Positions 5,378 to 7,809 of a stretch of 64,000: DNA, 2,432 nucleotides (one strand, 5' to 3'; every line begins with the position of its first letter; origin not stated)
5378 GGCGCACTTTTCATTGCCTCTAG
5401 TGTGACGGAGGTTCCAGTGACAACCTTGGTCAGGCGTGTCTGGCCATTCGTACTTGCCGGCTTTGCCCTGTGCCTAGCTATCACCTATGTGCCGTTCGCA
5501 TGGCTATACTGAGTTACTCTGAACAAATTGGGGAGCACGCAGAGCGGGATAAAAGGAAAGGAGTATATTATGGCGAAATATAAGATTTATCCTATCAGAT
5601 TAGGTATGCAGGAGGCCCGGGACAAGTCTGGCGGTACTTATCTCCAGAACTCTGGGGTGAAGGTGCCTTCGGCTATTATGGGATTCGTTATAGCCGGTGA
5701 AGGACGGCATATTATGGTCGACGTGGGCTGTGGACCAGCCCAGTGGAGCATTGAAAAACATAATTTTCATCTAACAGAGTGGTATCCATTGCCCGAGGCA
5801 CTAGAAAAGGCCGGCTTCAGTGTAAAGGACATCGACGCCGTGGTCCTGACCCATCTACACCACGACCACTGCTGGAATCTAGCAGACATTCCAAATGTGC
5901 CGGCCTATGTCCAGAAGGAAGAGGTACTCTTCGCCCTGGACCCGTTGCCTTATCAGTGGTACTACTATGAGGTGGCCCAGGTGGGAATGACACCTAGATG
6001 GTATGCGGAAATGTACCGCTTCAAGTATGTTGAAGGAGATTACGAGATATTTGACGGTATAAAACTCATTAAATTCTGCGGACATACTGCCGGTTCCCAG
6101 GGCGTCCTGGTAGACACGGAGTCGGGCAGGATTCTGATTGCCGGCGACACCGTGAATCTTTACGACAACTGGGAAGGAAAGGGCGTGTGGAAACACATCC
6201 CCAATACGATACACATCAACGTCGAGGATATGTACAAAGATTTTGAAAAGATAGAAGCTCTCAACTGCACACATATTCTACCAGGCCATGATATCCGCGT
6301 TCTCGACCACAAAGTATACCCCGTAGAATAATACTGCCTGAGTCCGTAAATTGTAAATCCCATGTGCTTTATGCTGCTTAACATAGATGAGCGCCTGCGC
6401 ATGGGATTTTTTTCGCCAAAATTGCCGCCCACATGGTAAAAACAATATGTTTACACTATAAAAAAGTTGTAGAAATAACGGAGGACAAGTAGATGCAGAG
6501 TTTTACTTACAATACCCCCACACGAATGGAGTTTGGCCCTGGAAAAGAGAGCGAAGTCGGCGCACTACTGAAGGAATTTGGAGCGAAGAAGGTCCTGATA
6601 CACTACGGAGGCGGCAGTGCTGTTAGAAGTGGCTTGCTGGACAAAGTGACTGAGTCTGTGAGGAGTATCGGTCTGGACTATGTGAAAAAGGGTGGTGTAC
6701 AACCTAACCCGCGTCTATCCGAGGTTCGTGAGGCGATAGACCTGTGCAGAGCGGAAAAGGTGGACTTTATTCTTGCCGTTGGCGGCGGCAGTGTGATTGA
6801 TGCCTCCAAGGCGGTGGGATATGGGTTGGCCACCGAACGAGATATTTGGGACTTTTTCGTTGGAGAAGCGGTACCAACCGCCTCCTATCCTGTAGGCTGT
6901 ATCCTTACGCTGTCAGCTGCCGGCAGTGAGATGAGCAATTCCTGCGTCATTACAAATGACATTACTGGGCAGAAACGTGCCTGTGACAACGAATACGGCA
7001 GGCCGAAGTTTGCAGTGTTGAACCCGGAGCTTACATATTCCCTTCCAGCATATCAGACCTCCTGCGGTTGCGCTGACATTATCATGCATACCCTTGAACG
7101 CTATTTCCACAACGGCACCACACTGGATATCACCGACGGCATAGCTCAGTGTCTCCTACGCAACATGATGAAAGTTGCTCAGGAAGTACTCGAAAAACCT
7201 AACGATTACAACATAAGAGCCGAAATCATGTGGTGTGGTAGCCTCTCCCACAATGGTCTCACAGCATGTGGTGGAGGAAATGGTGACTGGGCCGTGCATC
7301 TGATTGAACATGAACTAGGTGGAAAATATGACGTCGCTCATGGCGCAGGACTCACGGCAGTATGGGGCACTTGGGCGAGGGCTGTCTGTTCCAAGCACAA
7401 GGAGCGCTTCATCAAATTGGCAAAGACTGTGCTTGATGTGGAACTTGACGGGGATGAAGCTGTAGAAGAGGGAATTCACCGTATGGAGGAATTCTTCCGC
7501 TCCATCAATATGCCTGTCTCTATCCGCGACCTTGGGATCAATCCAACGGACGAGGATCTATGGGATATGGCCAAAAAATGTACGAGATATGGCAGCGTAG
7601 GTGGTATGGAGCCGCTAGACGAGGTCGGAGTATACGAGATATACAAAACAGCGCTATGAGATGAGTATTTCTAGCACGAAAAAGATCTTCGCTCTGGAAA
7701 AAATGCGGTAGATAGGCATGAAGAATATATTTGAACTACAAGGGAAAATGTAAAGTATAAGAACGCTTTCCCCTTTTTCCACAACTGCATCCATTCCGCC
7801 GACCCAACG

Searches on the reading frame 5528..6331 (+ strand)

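Call 84: search_protein_families(library=pfam, proteins=[window:5528-6331:+], max_evalue=0.001)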
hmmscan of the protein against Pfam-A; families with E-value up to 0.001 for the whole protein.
window:5528-6331:+ (267 aa): 2 families
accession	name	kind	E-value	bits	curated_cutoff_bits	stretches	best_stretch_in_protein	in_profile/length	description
PF00753.33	Lactamase_B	-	7.8e-21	75.3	22.7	1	53-254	9-196/196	Metallo-beta-lactamase superfamily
PF12706.13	Lactamase_B_2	-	1.8e-05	24.9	27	1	98-128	27-62/200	Beta-lactamase superfamily domain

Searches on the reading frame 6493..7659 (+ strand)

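Call 84: search_protein_families(library=pfam, proteins=[window:6493-7659:+], max_evalue=0.001)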
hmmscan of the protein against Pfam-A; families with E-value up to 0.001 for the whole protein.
window:6493-7659:+ (388 aa): 3 families
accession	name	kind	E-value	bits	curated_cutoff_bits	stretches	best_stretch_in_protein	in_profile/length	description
PF00465.25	Fe-ADH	-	1.5e-43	148.7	31.3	1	9-178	1-168/168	Iron-containing alcohol dehydrogenase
PF25137.1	ADH_Fe_C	-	2.3e-24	86.6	27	1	194-387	6-193/194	Fe-containing alcohol dehydrogenase family, C-terminal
PF13685.12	Fe-ADH_2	-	8.4e-11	42.5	28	1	14-110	2-95/149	Iron-containing alcohol dehydrogenase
